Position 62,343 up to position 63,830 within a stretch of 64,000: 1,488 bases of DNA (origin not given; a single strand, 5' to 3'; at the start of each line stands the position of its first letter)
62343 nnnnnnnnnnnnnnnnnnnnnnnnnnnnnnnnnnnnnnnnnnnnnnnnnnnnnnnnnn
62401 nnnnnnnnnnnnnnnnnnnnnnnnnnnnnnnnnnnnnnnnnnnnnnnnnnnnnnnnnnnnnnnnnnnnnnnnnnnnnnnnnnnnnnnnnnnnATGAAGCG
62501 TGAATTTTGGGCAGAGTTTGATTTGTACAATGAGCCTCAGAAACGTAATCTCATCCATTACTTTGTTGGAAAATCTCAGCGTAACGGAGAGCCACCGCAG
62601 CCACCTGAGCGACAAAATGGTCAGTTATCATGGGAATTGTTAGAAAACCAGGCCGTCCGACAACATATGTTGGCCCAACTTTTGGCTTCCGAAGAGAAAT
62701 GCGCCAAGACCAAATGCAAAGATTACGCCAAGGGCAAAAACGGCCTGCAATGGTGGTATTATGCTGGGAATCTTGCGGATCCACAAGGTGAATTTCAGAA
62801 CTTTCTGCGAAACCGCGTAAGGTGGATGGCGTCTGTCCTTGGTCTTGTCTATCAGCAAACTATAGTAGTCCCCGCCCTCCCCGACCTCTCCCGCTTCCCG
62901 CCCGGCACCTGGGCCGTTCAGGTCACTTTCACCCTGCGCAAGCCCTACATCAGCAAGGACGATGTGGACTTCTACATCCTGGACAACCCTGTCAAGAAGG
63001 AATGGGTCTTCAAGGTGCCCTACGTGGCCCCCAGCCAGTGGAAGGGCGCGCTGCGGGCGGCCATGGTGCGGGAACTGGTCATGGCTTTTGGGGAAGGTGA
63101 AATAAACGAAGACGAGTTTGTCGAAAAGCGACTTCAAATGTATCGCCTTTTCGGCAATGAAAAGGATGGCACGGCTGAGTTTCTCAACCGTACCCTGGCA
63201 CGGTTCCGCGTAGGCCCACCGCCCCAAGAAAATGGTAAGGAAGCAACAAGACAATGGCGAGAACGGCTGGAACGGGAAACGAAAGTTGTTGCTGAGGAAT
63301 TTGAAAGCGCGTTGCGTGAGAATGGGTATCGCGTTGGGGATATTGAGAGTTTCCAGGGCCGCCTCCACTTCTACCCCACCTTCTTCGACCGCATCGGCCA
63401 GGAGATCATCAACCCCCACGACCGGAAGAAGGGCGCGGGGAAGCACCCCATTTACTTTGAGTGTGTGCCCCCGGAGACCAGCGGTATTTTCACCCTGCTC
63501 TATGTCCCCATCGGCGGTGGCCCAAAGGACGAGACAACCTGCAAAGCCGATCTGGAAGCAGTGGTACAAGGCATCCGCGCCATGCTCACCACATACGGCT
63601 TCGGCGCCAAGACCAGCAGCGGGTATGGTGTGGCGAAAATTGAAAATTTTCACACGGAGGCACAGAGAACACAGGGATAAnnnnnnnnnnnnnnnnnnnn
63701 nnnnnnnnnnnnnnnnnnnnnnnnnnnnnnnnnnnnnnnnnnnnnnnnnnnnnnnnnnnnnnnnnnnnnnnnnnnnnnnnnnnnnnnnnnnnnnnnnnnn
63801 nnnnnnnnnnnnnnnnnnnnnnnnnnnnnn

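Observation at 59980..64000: Type III-like RAMP locus with cmr1-like and cmr6-like genes bridged by an operon-fused MNT-HEPN pair; no cas10, cmr3-5, cas6 or array in view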

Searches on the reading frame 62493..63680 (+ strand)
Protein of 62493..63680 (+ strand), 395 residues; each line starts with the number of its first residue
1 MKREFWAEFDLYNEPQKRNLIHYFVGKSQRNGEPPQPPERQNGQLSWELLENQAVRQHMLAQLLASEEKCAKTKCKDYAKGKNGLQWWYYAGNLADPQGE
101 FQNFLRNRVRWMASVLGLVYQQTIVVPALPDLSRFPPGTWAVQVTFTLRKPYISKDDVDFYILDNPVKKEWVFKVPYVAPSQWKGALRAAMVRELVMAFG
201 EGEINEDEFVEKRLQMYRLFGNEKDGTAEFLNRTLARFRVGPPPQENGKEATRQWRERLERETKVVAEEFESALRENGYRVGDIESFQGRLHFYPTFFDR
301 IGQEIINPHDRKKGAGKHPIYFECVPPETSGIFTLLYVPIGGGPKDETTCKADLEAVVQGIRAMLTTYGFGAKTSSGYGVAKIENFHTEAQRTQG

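Call 3: search_protein_families(library=pfam, proteins=[window:62493-63680:+], max_evalue=0.1)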
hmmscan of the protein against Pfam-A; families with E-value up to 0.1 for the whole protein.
window:62493-63680:+ (395 aa): 2 families
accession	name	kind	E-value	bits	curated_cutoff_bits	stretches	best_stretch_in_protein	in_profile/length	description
PF03787.20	RAMPs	-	3.3e-07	31.4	22.1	1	172-380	27-187/189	RAMP superfamily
PF00618.25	RasGEF_N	-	0.029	15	28.3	0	188-264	3-75/106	RasGEF N-terminal motif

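Call 4: search_protein_families(library=ncbifam, proteins=[window:62493-63680:+], max_evalue=0.1)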
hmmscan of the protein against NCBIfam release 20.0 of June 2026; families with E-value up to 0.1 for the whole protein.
window:62493-63680:+ (395 aa): 3 families
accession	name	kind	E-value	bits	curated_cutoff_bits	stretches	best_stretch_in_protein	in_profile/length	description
TIGR01898.1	cas_TM1791_cmr6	equivalog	1.2e-07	32.1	51.1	1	161-380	17-193/195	type III-B CRISPR module RAMP protein Cmr6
TIGR02582.1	cas7_TM1809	equivalog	9.1e-06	25.8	90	1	156-258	23-124/203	type III-A CRISPR-associated RAMP protein Csm3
TIGR02580.1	cas_RAMP_Cmr4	equivalog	0.005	16.7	87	1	162-226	22-74/283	type III-B CRISPR module RAMP protein Cmr4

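Call 6: find_encoding_contigs(protein=window:62493-63680:+, flank=10000, max_places=10)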
Protein window:62493-63680:+ (395 aa): no gene with exactly this product is on record in the collection.

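Call 8: search_protein_families(library=padloc, proteins=[window:62493-63680:+], max_evalue=0.01)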
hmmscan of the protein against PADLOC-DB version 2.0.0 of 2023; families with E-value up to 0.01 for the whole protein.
window:62493-63680:+ (395 aa): 20 families
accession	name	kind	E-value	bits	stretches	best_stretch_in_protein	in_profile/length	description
PDLC00988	Cmr6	-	8e-85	282.7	1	133-385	2-228/252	Cmr6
PDLC01535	Cmr6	-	3.4e-72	240.4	1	133-382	2-184/185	"CAS-III-B,CAS-III-C; effector_G7"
PDLC01442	Csm3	-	4.3e-10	37.8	1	159-390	32-187/208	"CAS-III-A,CAS-III-D; effector_G7"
PDLC01274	Cmr6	-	2e-09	35.8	1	162-380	46-186/188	"CAS-III-B,CAS-III-C; effector_G7"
PDLC00987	Cmr6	-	9.3e-09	33.6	2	167-225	56-111/213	Cmr6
PDLC01452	Cmr6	-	3.1e-08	32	1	161-383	85-226/228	"CAS-III-B,CAS-III-C; effector_G7"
PDLC00989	Cmr6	-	5.9e-08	30.8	1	318-382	205-260/264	Cmr6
PDLC01017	Csm3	-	3.1e-07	28.4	1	155-389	27-221/257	Csm3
PDLC01339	Csm3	-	1.3e-06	27.6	1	174-379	17-163/163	"CAS-III-A,CAS-III-D; effector_G7"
PDLC01297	Csm3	-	1.4e-06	26.4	1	156-234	22-92/198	"CAS-III-A,CAS-III-D; effector_G7"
PDLC01015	Csm3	-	2.3e-06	26.9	1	173-379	25-178/178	Csm3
PDLC01014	Csm3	-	2.4e-06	25.8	1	156-258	23-124/203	CRISPR type III-A/MTUBE-associated RAMP protein Csm3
PDLC01613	Csm3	-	7.6e-06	24.9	1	161-380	21-175/177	"CAS-III-A,CAS-III-D; effector_G7"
PDLC01295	Cmr4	-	2.2e-05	22.8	1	162-225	21-67/256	"CAS-III-B,CAS-III-C; effector_G7"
PDLC02117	Cas7_IIIg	-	7.2e-05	20.7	1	168-207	18-57/178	-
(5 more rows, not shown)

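Call 11: find_related_loci(query=window:62493-63680:+, collection=genome_contigs, flank=10000)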
Query window:62493-63680:+ (395 aa) in genome_contigs; peptide patterns used: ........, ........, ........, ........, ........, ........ (x = any residue, [..] = any of these).
65 stretches matched a pattern; 34 encode a relative of the query (tblastn E <= 1e-3); 34 distinct loci.
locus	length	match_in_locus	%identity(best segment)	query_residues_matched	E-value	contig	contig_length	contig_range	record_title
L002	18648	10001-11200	71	1-395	0e+0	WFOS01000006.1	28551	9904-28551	MAG: Ardenticatena sp. isolate S012_161 k151_125907, whole genome shotgun sequence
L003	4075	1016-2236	58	1-384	4e-160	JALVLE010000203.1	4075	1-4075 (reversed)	MAG: candidate division WOR-3 bacterium isolate A1_metabat2_scaf2bin.263 A1_NODE_28325_length_4075_cov_3.252280, whole g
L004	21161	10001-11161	60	1-384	9e-150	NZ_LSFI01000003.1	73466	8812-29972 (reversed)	Thermodesulfatator autotrophicus strain S606 contig3, whole genome shotgun sequence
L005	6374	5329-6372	60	1-364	7e-143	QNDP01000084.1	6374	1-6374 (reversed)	MAG: Candidatus Hydrothermota bacterium isolate B15_G9 B15_Guay9_scaffold_20806, whole genome shotgun sequence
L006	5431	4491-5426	51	1-382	7e-114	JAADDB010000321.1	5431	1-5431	MAG: Chloroflexota bacterium isolate L_MaxBin.078 contig-127_20498, whole genome shotgun sequence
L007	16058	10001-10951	49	1-394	4e-112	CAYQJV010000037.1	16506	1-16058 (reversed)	MAG TPA_asm: uncultured bacterium isolate SRP338002_co1_144 genome assembly, contig: NODE_3288_length_16506_cov_17.80280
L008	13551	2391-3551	45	1-384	1e-106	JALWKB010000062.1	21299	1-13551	MAG: Saprospiraceae bacterium isolate M17_metabat1_scaf2bin.135 M17_NODE_1867_length_21299_cov_3.902654, whole genome sh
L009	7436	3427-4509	48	1-382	2e-106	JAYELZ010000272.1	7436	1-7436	MAG: Chloroflexota bacterium isolate MAG094 MAG094_272, whole genome shotgun sequence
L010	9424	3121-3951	55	102-385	4e-102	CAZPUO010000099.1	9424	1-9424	MAG TPA_asm: uncultured Methanotrichaceae archaeon isolate SRP098346_co1_102 genome assembly, contig: NODE_9547_length_9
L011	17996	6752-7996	41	1-384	6e-99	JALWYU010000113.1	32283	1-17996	MAG: Bacteroidetes bacterium isolate T2_metabat1_scaf2bin.034 T2_NODE_969_length_32283_cov_5.318759, whole genome shotgu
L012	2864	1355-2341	47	1-384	2e-95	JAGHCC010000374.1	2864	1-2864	MAG: Desulfobulbaceae bacterium isolate AUK272 PB_MBMC_226_c_000000000225, whole genome shotgun sequence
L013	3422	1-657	60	135-382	5e-87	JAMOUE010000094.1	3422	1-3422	MAG: Deltaproteobacteria bacterium isolate PIR-30_maxbin2_scaf2bin.128 PIR-30_scaffold_15607_c1, whole genome shotgun se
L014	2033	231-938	55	132-384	4e-84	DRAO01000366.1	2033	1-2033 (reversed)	MAG TPA_asm: Chloroflexota bacterium isolate HyVt-206 Ga0116200_10056107, whole genome shotgun sequence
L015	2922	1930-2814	45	9-395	4e-82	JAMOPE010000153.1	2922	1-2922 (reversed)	MAG: Geobacteraceae bacterium isolate 4559-240_metabat1_scaf2bin.020 4559-240_scaffold_20748_c1, whole genome shotgun se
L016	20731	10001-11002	40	1-382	1e-77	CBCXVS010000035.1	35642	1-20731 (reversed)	MAG: uncultured bacterium isolate DOM43_bin32 genome assembly, contig: DOM43_32_35, whole genome shotgun sequence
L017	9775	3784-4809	42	1-381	1e-75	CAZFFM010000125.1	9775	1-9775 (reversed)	MAG TPA_asm: uncultured Ardenticatenales bacterium isolate binchicken_co172_209 genome assembly, contig: NODE_6340_lengt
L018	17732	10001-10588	53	125-384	7e-75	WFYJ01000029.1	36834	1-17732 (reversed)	MAG: Saprospiraceae bacterium isolate S141_9 k151_138278, whole genome shotgun sequence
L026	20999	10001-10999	41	2-395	2e-47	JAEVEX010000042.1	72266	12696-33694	MAG: Candidatus Thermoflexus tengchongensis isolate QQ.bin.20 NODE_623_length_72266_cov_8.35908, whole genome shotgun se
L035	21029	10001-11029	39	1-384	3e-72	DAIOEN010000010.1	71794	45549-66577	MAG TPA_asm: Vulcanimicrobiota bacterium isolate CTOTU7676 NODE_788_length_71794_cov_24.286134, whole genome shotgun seq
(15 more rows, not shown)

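Call 13: search_protein_families(library=padloc, proteins=[L002:7807-9108:+, L002:9095-9565:+, L002:9562-9999:+, L002:9989-11302:+, L002:11449-12198:+, L002:12173-15478:+, L002:15757-16881:+, L002:16785-17414:+, L002:17526-18413:+, L002:5733-7124:-], max_evalue=0.001)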
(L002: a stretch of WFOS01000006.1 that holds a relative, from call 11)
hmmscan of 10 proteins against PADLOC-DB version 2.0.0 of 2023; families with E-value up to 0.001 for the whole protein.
L002:7807-9108:+ (433 aa): 8 families
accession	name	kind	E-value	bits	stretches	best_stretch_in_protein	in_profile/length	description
PDLC01111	Cmr1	-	1.6e-20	71.6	1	40-417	12-270/276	Cmr1gr7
PDLC01016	Csm3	-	2.8e-19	68.3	1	45-205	3-189/189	Csm3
PDLC01270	Cmr1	-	9.9e-14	50.1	1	42-206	3-137/139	"CAS-III-B,CAS-III-C; effector_G7"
PDLC01564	Cmr1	-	1.2e-09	36.5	1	41-78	6-43/294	"CAS-III-B,CAS-III-C; effector_G7"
PDLC00977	Cmr1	-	3.3e-07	28.1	1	41-80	6-45/348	Cmr1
PDLC01613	Csm3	-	4.3e-05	22.5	1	45-204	2-176/177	"CAS-III-A,CAS-III-D; effector_G7"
PDLC01445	Cmr1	-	0.00011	20.2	1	42-210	7-151/276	"CAS-III-B,CAS-III-C; effector_G7"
PDLC01339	Csm3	-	0.00054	19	0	47-128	1-75/163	"CAS-III-A,CAS-III-D; effector_G7"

L002:9095-9565:+ (156 aa): 7 families
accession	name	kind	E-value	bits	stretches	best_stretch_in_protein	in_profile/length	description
PDLC04903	PDC-S09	-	2.7e-13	48.1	1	6-50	11-55/108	-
PDLC04907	PDC-S09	-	2.9e-09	35.1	1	6-56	10-62/114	-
PDLC04368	PDC-M05A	-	1.8e-07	29.2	1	12-87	98-170/201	-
PDLC04902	PDC-S09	-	9.4e-07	27.1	1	20-48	20-48/97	-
PDLC04904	PDC-S09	-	1.5e-06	26.3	1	21-48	25-52/104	-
PDLC04369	PDC-M05A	-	2.5e-06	25.2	1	9-48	91-130/201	-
PDLC04906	PDC-S09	-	6.1e-05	21.3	1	21-48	24-51/98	-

L002:9562-9999:+ (145 aa): 0 families

L002:9989-11302:+ (437 aa): 15 families
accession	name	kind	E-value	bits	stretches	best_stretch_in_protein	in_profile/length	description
PDLC00988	Cmr6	-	1.9e-84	281.5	1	138-397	2-230/252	Cmr6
PDLC01535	Cmr6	-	9.4e-72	238.9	1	138-391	2-184/185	"CAS-III-B,CAS-III-C; effector_G7"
PDLC01274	Cmr6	-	1e-10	40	1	168-389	47-186/188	"CAS-III-B,CAS-III-C; effector_G7"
PDLC00987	Cmr6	-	1e-08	33.4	1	307-389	133-211/213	Cmr6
PDLC01452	Cmr6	-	1.3e-08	33.3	1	166-390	85-224/228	"CAS-III-B,CAS-III-C; effector_G7"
PDLC01442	Csm3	-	1.3e-08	32.9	1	164-240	32-94/208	"CAS-III-A,CAS-III-D; effector_G7"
PDLC00989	Cmr6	-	2.9e-08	31.8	1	323-390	205-259/264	Cmr6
PDLC01297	Csm3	-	3.3e-08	31.7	1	167-271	28-123/198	"CAS-III-A,CAS-III-D; effector_G7"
PDLC01014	Csm3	-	2.9e-07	28.8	1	167-233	29-94/203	CRISPR type III-A/MTUBE-associated RAMP protein Csm3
PDLC01017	Csm3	-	2e-06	25.7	1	161-232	28-102/257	Csm3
PDLC01339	Csm3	-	6e-06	25.4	1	179-388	17-163/163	"CAS-III-A,CAS-III-D; effector_G7"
PDLC01295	Cmr4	-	0.00013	20.3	0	167-230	21-67/256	"CAS-III-B,CAS-III-C; effector_G7"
PDLC01015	Csm3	-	0.00022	20.4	1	178-388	25-178/178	Csm3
PDLC02117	Cas7_IIIg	-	0.00023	19.1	0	173-212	18-57/178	-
PDLC01613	Csm3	-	0.00031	19.7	1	162-390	21-176/177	"CAS-III-A,CAS-III-D; effector_G7"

L002:11449-12198:+ (249 aa): 11 families
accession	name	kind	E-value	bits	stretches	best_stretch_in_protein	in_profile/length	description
PDLC02307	AbiEii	-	2.9e-08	31.8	1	42-177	18-149/219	AbiEii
PDLC02304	AbiEii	-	7e-07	27.4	0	145-176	160-191/260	AbiEii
PDLC02323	AbiEii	-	1.6e-06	25.9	0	139-175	150-186/248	AbiEii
PDLC02303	AbiEii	-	1.2e-05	22.9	0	46-77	38-70/249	AbiEii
PDLC02305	AbiEii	-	4.3e-05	20.9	0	47-72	43-69/306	AbiEii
PDLC02294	AbiEii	-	0.00011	20.1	0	33-91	29-89/260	AbiEii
PDLC02290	AbiEii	-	0.00012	19.7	0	143-177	130-164/290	AbiEii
PDLC02298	AbiEii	-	0.00013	19.4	1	46-179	25-167/220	AbiEii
PDLC02291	AbiEii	-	0.0002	18.8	0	45-177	52-205/310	AbiEii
PDLC02318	AbiEii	-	0.00025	18.5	0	32-100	25-95/280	AbiEii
PDLC02313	AbiEii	-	0.00063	17.3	0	149-180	165-196/254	AbiEii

L002:12173-15478:+ (1101 aa): 5 families
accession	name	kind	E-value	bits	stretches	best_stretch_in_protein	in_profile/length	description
PDLC01314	Cas10c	-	9.7e-169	561.4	2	249-1098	104-785/785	CAS-III-C; effector_LS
PDLC00918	Cas10c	-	2.8e-118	394.1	1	264-1096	130-950/953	Cas10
PDLC01292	Cas10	-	1.5e-09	35.9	1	775-834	320-378/387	CAS-III; effector_LS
PDLC01422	Cas10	-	1.4e-05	22.4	0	775-833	334-393/519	CAS-III; effector_LS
PDLC02054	Cas10b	-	0.00047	17.1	0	774-836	335-396/537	-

L002:15757-16881:+ (374 aa): 16 families
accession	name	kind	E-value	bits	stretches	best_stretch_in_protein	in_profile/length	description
PDLC01441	Cmr4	-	7.6e-48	161.4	1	6-339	3-240/245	"CAS-III-B,CAS-III-C; effector_G7"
PDLC00981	Cmr4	-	2e-34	117.8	1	8-339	3-283/283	CRISPR type III-B/RAMP module RAMP protein Cmr4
PDLC00982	Cmr4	-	3.8e-34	116.7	1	8-339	3-281/281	Cmr4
PDLC01295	Cmr4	-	1.1e-32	112.3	1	8-339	3-256/256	"CAS-III-B,CAS-III-C; effector_G7"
PDLC01016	Csm3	-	3.6e-18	64.6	1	9-339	2-189/189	Csm3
PDLC01017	Csm3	-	7.7e-16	56.6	1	15-340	20-215/257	Csm3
PDLC01339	Csm3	-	7.1e-13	47.9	1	12-122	1-93/163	"CAS-III-A,CAS-III-D; effector_G7"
PDLC01613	Csm3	-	2.8e-12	45.9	1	9-339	1-177/177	"CAS-III-A,CAS-III-D; effector_G7"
PDLC01442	Csm3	-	3.4e-12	44.6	1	14-339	18-179/208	"CAS-III-A,CAS-III-D; effector_G7"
PDLC01014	Csm3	-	1.3e-11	43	1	17-93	17-92/203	CRISPR type III-A/MTUBE-associated RAMP protein Csm3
PDLC01297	Csm3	-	2.7e-11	41.8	1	17-95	16-87/198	"CAS-III-A,CAS-III-D; effector_G7"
PDLC02111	Cas7_IIId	-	6.6e-09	33.1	0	11-56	17-59/417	-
PDLC01015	Csm3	-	2.1e-08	33.5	1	12-232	1-138/178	Csm3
PDLC02115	Cas7_IIId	-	2.4e-08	31.6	1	14-253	14-145/486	-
PDLC01296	Csm3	-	1.6e-06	26.2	0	201-247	105-151/192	"CAS-III-A,CAS-III-D; effector_G7"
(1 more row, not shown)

L002:16785-17414:+ (209 aa): 4 families
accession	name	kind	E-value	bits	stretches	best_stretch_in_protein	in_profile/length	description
PDLC00984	Cmr5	-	9.4e-29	98.5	1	48-207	2-125/129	Cmr5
PDLC01471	Cmr5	-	3.2e-26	90.2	1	49-207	1-113/114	CAS-III-C; effector_SS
PDLC01517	Cmr5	-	9.3e-15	53.1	1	85-206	25-129/131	CAS-III-C; effector_SS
PDLC00986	Cmr5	-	3.9e-13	47.8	1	131-208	99-176/178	Cmr5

L002:17526-18413:+ (295 aa): 8 families
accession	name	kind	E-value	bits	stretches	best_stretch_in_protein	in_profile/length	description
PDLC00979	Cmr3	-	3.4e-82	274.2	1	11-293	2-284/287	Cmr3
PDLC01478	Cmr3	-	4.7e-77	257.1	1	11-293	2-257/258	"CAS-III-B,CAS-III-C; effector_G5"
PDLC01313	Cas5_IIId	-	1.3e-07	29.9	0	19-88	5-76/338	CAS-III-D; effector_G5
PDLC01024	Cas5_IIId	-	1.5e-05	22.4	0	17-75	6-66/402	"CRISPR-associated RAMP protein, Csx10 family"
PDLC01420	Cas5_IIId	-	5.7e-05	20.9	0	19-87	5-75/343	CAS-III-D; effector_G5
PDLC01339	Csm3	-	7.9e-05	21.7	1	21-181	1-163/163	"CAS-III-A,CAS-III-D; effector_G7"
PDLC01613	Csm3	-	0.00013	20.9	0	19-184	2-177/177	"CAS-III-A,CAS-III-D; effector_G7"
PDLC01016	Csm3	-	0.00027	19.4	0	19-184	3-189/189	Csm3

L002:5733-7124:- (463 aa): 0 families

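Call 18: find_related_loci(query=window:62493-63680:+, collection=metagenome_contigs, flank=10000)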
Query window:62493-63680:+ (395 aa) in metagenome_contigs; peptide patterns used: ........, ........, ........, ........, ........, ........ (x = any residue, [..] = any of these).
143 stretches matched a pattern; 62 encode a relative of the query (tblastn E <= 1e-3); 62 distinct loci.
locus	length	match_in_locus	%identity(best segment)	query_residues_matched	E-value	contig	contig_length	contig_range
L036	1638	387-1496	71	1-395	0e+0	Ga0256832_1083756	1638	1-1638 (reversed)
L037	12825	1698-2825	60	1-384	2e-152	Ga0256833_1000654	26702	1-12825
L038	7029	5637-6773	60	1-389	2e-149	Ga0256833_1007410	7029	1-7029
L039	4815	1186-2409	56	1-383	1e-144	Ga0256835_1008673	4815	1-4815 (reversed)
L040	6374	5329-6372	60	1-364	6e-143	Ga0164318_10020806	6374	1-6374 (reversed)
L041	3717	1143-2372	54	2-384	4e-136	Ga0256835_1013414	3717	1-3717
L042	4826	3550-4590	57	1-383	1e-131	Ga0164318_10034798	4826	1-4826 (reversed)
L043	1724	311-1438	54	1-383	7e-131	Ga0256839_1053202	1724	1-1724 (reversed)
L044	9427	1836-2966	52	1-384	1e-118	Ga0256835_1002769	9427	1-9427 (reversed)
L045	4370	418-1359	51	1-384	4e-115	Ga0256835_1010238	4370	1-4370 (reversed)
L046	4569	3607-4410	62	100-383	8e-113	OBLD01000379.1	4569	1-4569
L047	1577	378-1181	62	100-383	2e-120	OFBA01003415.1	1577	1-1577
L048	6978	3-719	71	144-382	2e-111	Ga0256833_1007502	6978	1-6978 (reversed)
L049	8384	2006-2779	63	127-384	9e-109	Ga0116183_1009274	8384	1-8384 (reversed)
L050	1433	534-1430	55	1-302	9e-114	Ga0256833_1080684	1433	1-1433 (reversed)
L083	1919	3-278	88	293-384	1e-52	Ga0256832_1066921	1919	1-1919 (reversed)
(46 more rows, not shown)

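Call 43: search_protein_families(library=pfam, proteins=[L017:1725-3047:+, L017:3041-3787:+, L005:4277-5332:+, L002:11449-12198:+, L083:434-850:+, L002:12173-15478:+], max_evalue=0.01)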
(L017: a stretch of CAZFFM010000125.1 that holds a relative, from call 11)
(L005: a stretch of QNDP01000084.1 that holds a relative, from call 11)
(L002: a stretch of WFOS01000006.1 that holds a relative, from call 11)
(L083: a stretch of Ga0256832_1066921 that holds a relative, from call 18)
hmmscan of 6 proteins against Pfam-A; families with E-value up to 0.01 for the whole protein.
L017:1725-3047:+ (440 aa): 5 families
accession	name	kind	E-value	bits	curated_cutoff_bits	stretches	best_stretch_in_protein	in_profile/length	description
PF13304.12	AAA_21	-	2.9e-17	64.1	27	2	240-363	210-303/304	AAA domain, putative AbiEii toxin, Type IV TA system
PF13175.12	AAA_15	-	1.7e-10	41.5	32.1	1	2-45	1-45/374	AAA ATPase domain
PF13476.12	AAA_23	-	0.00056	21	27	1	5-43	1-39/201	AAA domain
PF11398.14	DUF2813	-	0.00068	19.6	21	0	317-365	283-327/372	Protein of unknown function (DUF2813)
PF02463.25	SMC_N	-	0.001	19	40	1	2-46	1-49/220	RecF/RecN/SMC N terminal domain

L017:3041-3787:+ (248 aa): 0 families

L005:4277-5332:+ (351 aa): 0 families

L002:11449-12198:+ (249 aa): 1 family
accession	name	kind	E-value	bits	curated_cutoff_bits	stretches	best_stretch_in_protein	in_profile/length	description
PF08843.17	AbiEii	-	1.9e-15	57.9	22.5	1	39-181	3-177/238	Nucleotidyl transferase AbiEii toxin, Type IV TA system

L083:434-850:+ (138 aa): 1 family
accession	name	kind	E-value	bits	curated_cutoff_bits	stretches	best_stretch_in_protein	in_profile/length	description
PF13366.12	PDDEXK_3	-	1.7e-40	138.4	22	1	6-121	2-116/117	PD-(D/E)XK nuclease superfamily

L002:12173-15478:+ (1101 aa): 3 families
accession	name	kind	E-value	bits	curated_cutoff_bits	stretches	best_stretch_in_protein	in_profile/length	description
PF22335.1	Cas10-Cmr2_palm2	-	6.1e-05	23.6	27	1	774-835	62-123/133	Cas10/Cmr2, second palm domain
PF21408.2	MTR4-like_stalk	-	0.004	17.8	24.2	1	88-137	8-61/64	Exosome RNA helicase MTR4-like, stalk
PF05531.17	NPV_P10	-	0.0047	17.8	29.8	0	95-137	11-53/75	Nucleopolyhedrovirus P10 protein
